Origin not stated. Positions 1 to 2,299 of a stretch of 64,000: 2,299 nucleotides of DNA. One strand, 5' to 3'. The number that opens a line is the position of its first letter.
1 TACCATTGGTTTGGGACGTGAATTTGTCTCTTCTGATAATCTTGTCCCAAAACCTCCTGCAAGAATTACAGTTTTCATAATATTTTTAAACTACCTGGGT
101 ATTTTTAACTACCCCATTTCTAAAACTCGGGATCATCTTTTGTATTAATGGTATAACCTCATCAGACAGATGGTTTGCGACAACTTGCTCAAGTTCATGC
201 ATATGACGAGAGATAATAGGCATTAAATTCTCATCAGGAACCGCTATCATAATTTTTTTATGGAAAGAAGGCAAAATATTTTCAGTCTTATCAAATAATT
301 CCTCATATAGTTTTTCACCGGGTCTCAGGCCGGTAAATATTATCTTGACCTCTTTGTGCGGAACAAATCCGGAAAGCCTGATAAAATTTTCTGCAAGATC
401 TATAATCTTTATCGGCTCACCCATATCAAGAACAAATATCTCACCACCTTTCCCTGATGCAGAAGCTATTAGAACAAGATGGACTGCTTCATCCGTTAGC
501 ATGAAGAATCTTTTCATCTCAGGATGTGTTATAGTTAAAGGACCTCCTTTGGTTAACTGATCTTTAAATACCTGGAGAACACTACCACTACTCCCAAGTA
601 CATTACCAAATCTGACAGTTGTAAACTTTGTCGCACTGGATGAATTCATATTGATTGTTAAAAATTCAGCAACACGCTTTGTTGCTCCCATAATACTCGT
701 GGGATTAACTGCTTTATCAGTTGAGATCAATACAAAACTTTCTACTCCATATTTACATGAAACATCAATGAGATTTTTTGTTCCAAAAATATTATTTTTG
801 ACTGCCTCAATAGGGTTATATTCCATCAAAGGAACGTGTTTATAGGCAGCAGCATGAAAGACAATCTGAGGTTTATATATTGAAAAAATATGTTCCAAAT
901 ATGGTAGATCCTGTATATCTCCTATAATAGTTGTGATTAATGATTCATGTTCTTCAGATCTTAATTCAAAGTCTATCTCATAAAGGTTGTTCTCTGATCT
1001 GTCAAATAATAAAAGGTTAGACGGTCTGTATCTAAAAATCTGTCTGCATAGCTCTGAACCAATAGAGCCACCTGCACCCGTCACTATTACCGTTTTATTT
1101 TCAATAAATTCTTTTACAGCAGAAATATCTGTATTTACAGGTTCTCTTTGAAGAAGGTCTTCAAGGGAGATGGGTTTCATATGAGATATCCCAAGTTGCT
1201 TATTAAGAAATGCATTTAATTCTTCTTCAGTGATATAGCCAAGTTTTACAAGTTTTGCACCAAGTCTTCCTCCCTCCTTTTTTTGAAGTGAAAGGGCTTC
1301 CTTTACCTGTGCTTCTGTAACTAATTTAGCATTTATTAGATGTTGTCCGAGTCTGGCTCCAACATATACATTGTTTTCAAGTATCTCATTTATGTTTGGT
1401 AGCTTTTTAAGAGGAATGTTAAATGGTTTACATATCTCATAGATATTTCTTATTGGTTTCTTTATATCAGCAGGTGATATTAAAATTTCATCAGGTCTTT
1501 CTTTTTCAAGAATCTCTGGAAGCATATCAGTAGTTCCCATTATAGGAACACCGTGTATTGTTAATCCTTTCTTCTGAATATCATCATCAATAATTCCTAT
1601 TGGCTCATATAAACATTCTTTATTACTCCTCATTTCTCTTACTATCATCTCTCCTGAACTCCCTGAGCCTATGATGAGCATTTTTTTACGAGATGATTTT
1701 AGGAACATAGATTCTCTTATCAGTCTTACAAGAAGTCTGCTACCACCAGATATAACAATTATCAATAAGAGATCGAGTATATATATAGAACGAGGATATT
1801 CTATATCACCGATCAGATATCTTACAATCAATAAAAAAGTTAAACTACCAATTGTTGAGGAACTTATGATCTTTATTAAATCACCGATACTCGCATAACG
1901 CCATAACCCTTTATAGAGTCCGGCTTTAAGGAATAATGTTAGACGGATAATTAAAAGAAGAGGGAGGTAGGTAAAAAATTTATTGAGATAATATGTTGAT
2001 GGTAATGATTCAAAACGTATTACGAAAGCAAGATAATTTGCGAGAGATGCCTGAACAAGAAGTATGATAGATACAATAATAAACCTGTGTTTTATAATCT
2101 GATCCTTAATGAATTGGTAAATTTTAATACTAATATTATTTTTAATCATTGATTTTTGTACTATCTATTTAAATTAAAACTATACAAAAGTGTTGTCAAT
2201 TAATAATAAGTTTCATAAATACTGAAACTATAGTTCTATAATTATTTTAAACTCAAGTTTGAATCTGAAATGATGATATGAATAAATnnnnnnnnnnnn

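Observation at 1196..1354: Complete 24-5-24 MshEN-type c-di-GMP-binding module inserted in the linker of a CapD/WbpM/PglF sugar dehydratase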

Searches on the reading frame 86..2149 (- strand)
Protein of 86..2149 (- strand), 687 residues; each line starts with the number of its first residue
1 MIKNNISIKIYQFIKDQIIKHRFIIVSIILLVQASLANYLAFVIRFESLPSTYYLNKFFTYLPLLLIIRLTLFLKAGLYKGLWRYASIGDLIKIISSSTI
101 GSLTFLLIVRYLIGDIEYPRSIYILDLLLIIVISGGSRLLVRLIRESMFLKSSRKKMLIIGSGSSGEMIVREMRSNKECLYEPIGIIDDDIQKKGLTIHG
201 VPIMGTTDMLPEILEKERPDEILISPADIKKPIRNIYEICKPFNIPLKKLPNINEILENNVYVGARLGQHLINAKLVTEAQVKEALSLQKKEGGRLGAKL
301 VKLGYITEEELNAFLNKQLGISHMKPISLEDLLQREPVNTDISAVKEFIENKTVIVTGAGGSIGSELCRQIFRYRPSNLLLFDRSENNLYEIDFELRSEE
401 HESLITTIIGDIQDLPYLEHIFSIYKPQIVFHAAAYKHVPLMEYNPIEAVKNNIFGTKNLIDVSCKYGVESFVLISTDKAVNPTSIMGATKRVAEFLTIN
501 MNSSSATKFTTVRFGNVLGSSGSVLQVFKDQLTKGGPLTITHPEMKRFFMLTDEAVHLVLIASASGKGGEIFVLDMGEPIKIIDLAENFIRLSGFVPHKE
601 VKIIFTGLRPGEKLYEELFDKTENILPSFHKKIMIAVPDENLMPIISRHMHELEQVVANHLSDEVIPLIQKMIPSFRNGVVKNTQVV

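Call 3: search_protein_families(library=pfam, proteins=[window:86-2149:-], max_evalue=1)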
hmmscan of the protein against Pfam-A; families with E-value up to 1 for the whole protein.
window:86-2149:- (687 aa): 15 families
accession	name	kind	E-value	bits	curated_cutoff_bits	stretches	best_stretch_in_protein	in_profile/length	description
PF02719.21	Polysacc_synt_2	-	1.2e-116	389.4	20.2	1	354-636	1-291/293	Polysaccharide biosynthesis protein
PF01370.27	Epimerase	-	3.4e-21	76.2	20.9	1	354-573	1-238/240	NAD dependent epimerase/dehydratase family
PF16363.11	GDP_Man_Dehyd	-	1.7e-14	54.5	27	1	355-479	1-131/332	GDP-mannose 4,6 dehydratase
PF13727.12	CoA_binding_3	-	1.3e-11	45.3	25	1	77-225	4-148/175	CoA-binding domain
PF01073.25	3Beta_HSD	-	1.7e-11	44.1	22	1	355-487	1-126/280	3-beta hydroxysteroid dehydrogenase/isomerase family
PF04321.23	RmlD_sub_bind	-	3.5e-10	39.9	27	1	353-495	2-133/287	RmlD substrate binding domain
PF07993.18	NAD_binding_4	-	0.00033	20.3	20.1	1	356-485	1-144/258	Male sterility protein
PF00106.31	adh_short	-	0.00038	20.4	26.6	1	352-415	1-61/195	short chain dehydrogenase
PF17836.7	PglD_N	-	0.0018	19.3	23.4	1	156-216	1-56/78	PglD N-terminal domain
PF13460.12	NAD_binding_10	-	0.0054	17.1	27.2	1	358-482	1-103/184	NAD(P)H-binding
PF01488.26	Shikimate_DH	-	0.0078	16.7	24.3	0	148-176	6-34/138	Shikimate / quinate 5-dehydrogenase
PF08659.16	KR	-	0.0099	16.2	22.6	1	353-476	2-135/180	KR domain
PF02254.24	TrkA_N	-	0.051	14.3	23.8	0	158-193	2-33/116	TrkA-N domain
PF02629.25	CoA_binding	-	0.059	14.6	22.3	1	154-216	3-63/97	CoA binding domain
PF03435.24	Sacchrp_dh_NADP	-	0.2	12.4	25.1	0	354-402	1-49/129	Saccharopine dehydrogenase NADP binding domain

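Call 4: search_protein_families(library=ncbifam, proteins=[window:86-2149:-], max_evalue=1)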
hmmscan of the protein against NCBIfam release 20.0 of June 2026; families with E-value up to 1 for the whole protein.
window:86-2149:- (687 aa): 69 families (the best 25 are shown)
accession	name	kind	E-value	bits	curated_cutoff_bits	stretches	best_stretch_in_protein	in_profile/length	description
TIGR03589.1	PseB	equivalog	6.5e-60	202.8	407.75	1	349-631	2-274/324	UDP-N-acetylglucosamine 4,6-dehydratase (inverting)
TIGR04130.1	FnlA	equivalog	1.2e-44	152.6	730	1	350-625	3-271/337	UDP-N-acetylglucosamine 4,6-dehydratase/5-epimerase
TIGR03025.1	EPS_sugtrans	subfamily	8.8e-21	74.6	295.55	1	37-263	10-234/445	exopolysaccharide biosynthesis polyprenyl glycosylphosphotransferase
TIGR03023.1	WcaJ_sugtrans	equivalog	1.2e-19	70.9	410.75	1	35-262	8-238/453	undecaprenyl-phosphate glucose phosphotransferase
NF053729.1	c-di-GMP_motif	domain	4.1e-17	61.7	38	1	266-318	1-53/53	cyclic di-GMP-binding domain-containing protein, MshE-related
TIGR01179.1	galE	equivalog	1.5e-14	53.6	262.3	1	354-520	2-179/332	UDP-glucose 4-epimerase GalE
TIGR02622.1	CDP_4_6_dhtase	equivalog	1.8e-12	47.1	278.45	1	349-482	2-134/352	CDP-glucose 4,6-dehydratase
TIGR03022.1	WbaP_sugtrans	subfamily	1.3e-10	41.2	403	1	36-227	14-197/456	undecaprenyl-phosphate galactose phosphotransferase WbaP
TIGR04180.1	EDH_00030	hypoth_equivalog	6e-10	38.7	475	1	354-479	1-123/297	NAD-dependent 4,6-dehydratase LegB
TIGR01214.1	rmlD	equivalog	9.4e-10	38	224.05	1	353-478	1-101/285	dTDP-4-dehydrorhamnose reductase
TIGR01181.1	dTDP_gluc_dehyt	equivalog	1.1e-09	37.8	365.1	1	354-480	2-128/321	dTDP-glucose 4,6-dehydratase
TIGR03013.1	EpsB_2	subfamily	1.9e-09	37.2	393.35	1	35-236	8-205/443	TIGR03013 family XrtA/PEP-CTERM system glycosyltransferase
NF007956.0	PRK10675.1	subfamily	3.7e-08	32.9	394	1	353-477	2-124/338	UDP-glucose 4-epimerase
NF007490.0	PRK10084.1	subfamily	7.1e-07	28.5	649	1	354-467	3-114/361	dTDP-glucose 4,6-dehydratase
NF007582.0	PRK10217.1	equivalog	1.4e-06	27.7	698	1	352-467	2-115/355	dTDP-glucose 4,6-dehydratase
NF008411.1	PRK11234.1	equivalog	1.7e-05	23.4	1170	1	265-323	482-539/723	cyclic di-3',5'-guanylate-activated glycosyltransferase NfrB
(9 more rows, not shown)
